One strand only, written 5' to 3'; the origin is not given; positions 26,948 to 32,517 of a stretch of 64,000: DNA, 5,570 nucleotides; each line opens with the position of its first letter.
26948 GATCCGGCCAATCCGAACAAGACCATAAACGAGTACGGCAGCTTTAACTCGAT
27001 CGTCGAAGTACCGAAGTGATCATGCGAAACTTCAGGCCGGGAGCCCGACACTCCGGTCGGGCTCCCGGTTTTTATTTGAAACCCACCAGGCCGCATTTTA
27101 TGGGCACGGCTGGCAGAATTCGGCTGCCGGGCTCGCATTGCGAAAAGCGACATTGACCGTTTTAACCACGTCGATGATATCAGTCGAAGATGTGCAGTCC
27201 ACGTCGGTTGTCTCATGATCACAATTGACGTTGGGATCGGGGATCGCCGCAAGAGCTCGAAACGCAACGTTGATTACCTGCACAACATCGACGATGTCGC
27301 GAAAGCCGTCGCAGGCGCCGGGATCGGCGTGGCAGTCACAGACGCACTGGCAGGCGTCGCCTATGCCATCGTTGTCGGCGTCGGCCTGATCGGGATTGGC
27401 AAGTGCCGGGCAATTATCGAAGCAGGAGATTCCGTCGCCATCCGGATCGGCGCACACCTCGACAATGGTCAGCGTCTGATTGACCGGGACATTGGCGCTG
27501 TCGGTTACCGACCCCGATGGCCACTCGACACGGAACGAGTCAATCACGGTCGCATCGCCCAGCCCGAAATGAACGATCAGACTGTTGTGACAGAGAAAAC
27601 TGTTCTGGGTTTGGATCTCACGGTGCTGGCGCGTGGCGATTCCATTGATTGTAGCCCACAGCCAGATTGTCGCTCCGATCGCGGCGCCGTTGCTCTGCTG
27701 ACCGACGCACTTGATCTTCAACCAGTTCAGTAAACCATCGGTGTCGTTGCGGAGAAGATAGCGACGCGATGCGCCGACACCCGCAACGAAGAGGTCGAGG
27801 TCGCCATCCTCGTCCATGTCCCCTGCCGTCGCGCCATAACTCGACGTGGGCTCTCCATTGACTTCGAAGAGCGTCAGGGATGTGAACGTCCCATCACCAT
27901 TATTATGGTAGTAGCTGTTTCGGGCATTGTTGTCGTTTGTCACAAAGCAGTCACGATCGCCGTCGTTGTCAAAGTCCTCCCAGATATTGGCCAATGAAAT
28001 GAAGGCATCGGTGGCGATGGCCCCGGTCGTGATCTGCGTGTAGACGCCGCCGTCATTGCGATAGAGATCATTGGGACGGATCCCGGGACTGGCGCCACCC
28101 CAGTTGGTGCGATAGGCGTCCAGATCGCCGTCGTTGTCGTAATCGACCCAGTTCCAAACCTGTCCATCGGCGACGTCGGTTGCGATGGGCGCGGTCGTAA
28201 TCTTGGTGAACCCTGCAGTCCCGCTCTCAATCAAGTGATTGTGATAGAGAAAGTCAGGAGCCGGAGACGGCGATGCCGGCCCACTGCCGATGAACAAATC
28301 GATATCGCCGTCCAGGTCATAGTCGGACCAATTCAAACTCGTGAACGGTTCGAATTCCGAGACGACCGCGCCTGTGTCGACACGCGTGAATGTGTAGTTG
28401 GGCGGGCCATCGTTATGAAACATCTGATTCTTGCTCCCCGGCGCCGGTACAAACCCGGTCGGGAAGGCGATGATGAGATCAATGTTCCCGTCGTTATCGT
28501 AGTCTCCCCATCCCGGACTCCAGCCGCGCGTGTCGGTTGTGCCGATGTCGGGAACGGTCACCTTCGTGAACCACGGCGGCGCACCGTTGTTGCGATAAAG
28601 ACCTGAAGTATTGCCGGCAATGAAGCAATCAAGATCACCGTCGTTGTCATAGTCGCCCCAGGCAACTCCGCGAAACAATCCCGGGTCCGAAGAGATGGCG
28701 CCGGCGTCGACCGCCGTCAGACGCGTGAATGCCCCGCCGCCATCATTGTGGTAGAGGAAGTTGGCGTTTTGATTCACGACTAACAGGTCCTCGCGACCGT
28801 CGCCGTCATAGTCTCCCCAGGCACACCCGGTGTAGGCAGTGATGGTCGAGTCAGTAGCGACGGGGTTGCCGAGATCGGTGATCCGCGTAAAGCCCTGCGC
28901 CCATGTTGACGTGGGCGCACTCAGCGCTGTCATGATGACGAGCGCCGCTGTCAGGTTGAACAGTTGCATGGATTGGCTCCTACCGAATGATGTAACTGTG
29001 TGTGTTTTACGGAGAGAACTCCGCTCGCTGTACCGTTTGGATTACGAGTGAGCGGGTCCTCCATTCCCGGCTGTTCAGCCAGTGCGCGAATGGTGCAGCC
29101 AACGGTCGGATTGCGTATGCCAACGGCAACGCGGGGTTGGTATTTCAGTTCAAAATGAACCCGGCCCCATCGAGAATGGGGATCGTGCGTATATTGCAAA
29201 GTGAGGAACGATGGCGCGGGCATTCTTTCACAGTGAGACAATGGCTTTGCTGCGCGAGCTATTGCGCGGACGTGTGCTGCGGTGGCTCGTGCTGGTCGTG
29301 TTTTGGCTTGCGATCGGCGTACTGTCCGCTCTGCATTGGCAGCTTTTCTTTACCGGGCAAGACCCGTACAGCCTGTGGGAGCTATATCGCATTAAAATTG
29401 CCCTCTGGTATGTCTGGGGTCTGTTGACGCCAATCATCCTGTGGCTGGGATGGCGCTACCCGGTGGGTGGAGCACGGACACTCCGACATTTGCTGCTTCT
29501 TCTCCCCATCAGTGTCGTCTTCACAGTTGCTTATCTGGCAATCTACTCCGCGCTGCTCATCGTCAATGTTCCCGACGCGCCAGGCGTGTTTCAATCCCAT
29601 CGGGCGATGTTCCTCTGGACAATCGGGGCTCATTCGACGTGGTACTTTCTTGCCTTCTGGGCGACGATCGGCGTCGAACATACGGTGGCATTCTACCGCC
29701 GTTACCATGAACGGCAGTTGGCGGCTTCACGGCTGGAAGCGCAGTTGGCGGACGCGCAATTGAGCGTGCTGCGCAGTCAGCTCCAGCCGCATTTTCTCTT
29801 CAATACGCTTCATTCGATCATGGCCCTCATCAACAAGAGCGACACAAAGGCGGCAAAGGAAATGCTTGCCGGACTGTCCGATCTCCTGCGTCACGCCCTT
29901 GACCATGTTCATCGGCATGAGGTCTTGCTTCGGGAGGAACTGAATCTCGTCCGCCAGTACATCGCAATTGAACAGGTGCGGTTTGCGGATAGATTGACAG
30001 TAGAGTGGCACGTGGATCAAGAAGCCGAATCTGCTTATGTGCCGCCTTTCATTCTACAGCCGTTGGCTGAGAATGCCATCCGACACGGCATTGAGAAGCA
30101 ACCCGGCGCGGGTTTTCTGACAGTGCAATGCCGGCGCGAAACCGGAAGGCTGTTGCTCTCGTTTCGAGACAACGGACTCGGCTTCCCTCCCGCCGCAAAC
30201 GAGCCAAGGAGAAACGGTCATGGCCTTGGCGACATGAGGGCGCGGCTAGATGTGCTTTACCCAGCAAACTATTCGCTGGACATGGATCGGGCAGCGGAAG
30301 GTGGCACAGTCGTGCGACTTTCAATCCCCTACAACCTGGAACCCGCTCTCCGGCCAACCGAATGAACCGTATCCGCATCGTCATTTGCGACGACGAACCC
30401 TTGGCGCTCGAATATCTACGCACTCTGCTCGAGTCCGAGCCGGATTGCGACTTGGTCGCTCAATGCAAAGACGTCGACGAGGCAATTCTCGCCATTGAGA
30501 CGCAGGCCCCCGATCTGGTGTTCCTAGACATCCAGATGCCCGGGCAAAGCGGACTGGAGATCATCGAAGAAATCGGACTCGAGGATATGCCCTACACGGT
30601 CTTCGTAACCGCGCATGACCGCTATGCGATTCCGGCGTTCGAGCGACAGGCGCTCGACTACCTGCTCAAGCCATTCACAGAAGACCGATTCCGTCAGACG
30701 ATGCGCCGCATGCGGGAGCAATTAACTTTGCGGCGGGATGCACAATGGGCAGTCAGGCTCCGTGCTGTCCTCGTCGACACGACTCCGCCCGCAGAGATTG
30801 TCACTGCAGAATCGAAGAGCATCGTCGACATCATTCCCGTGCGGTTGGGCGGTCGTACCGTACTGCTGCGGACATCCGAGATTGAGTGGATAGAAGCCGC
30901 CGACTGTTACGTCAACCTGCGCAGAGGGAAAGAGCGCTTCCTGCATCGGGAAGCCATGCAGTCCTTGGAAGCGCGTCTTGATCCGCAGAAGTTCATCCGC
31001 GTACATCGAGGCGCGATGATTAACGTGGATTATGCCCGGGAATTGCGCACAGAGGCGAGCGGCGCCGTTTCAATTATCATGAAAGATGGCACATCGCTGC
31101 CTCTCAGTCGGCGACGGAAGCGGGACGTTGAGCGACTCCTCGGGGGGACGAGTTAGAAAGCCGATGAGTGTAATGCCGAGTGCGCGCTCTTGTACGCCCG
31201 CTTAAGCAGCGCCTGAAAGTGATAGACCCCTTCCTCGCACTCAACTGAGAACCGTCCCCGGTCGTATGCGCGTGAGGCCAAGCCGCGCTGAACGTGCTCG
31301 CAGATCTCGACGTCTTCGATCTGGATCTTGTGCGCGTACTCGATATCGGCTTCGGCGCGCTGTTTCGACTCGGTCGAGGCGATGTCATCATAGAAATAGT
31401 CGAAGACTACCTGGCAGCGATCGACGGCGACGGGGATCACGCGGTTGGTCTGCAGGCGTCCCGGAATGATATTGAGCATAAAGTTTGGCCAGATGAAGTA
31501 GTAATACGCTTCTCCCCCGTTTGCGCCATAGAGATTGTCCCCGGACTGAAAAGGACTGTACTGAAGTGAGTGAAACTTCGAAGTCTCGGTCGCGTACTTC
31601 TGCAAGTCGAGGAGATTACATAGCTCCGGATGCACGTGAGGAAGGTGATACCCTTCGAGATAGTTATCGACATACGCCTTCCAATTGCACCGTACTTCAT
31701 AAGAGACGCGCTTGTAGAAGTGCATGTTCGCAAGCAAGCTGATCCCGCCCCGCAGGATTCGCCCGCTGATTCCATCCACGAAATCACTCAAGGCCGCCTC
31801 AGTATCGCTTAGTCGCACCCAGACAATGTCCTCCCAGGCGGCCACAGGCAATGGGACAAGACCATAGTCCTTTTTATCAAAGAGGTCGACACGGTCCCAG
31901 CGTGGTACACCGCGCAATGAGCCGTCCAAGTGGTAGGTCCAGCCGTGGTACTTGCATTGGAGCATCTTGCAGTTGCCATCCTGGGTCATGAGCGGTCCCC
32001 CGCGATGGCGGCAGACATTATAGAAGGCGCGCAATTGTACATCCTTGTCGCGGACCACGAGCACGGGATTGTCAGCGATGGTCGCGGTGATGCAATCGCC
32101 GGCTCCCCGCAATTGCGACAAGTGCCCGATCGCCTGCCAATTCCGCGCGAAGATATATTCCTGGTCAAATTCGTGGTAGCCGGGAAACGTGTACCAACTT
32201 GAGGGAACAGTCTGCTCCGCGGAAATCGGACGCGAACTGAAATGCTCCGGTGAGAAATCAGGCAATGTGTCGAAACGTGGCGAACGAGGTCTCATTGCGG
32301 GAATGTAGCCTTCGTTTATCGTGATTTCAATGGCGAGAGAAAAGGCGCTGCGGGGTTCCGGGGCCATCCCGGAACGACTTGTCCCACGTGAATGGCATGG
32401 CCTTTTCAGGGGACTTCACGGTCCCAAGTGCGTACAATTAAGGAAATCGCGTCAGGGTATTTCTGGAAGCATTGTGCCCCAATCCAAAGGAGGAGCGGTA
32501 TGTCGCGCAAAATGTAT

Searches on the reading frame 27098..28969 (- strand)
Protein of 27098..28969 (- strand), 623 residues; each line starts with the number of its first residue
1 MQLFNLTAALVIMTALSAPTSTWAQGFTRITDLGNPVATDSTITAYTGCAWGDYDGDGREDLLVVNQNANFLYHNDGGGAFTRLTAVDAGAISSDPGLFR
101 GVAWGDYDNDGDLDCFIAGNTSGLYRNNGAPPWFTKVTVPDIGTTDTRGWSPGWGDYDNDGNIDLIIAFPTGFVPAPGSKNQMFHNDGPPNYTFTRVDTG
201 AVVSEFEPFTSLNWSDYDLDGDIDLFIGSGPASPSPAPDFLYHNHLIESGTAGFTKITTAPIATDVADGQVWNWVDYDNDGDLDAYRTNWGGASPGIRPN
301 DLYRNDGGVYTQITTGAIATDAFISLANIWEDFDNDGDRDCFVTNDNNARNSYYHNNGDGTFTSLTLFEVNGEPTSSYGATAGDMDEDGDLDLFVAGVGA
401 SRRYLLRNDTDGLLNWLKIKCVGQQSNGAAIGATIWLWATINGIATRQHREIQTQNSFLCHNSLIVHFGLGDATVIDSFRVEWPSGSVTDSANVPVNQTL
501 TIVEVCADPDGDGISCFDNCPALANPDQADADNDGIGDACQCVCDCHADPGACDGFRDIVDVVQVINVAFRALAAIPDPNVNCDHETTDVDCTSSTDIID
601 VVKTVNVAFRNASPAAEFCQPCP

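Call 30: search_protein_families(library=pfam, proteins=[window:27098-28969:-], max_evalue=0.0001)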
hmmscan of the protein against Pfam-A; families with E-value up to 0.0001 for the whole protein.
window:27098-28969:- (623 aa): 2 families
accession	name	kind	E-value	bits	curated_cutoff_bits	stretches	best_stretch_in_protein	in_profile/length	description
PF13517.12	FG-GAP_3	-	2.5e-36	124.5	26.9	3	332-395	1-61/61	FG-GAP-like repeat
PF07593.17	UnbV_ASPIC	-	1.2e-19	70.4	23.4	1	430-501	1-68/68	ASPIC and UnbV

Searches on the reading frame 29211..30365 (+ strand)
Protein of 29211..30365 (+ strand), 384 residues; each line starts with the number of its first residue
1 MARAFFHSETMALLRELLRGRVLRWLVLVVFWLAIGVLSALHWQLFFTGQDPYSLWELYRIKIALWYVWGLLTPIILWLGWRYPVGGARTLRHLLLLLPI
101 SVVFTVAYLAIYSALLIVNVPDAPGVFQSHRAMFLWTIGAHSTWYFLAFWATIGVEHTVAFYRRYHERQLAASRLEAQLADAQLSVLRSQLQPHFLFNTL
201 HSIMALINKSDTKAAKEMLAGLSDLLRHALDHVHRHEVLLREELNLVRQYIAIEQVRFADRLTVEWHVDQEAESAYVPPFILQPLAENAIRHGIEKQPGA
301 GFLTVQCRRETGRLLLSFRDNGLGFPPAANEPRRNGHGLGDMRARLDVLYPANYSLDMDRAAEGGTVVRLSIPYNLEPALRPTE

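Call 30: search_protein_families(library=pfam, proteins=[window:29211-30365:+], max_evalue=0.0001)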
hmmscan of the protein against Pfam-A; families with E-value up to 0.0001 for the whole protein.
window:29211-30365:+ (384 aa): 2 families
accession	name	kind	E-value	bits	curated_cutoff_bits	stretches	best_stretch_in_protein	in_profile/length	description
PF06580.19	His_kinase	-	2.1e-25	89.2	25.2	1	182-262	1-81/81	Histidine kinase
PF02518.31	HATPase_c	-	3.3e-06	27.9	26.4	1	281-374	9-109/111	Histidine kinase-, DNA gyrase B-, and HSP90-like ATPase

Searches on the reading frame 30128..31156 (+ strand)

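Call 30: search_protein_families(library=pfam, proteins=[window:30128-31156:+], max_evalue=0.0001)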
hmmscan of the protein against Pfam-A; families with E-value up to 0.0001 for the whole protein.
window:30128-31156:+ (342 aa): 2 families
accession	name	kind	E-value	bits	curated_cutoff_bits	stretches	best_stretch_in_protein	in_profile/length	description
PF00072.30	Response_reg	-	1.4e-22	80.4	30.2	1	84-191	1-109/111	Response regulator receiver domain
PF04397.21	LytTR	-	1.3e-21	77.1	22.6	1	243-338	2-97/98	LytTr DNA-binding domain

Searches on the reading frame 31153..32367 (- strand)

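Call 30: search_protein_families(library=pfam, proteins=[window:31153-32367:-], max_evalue=0.0001)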
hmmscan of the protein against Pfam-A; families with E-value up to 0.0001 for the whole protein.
window:31153-32367:- (404 aa): 2 families
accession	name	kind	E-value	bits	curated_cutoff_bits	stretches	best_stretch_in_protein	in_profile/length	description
PF00848.25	Ring_hydroxyl_A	-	6.3e-36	124.7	24.9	1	213-392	2-206/208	Ring hydroxylating alpha subunit (catalytic domain)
PF00355.32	Rieske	-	3.3e-19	69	20.3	1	76-161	1-85/88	Rieske [2Fe-2S] domain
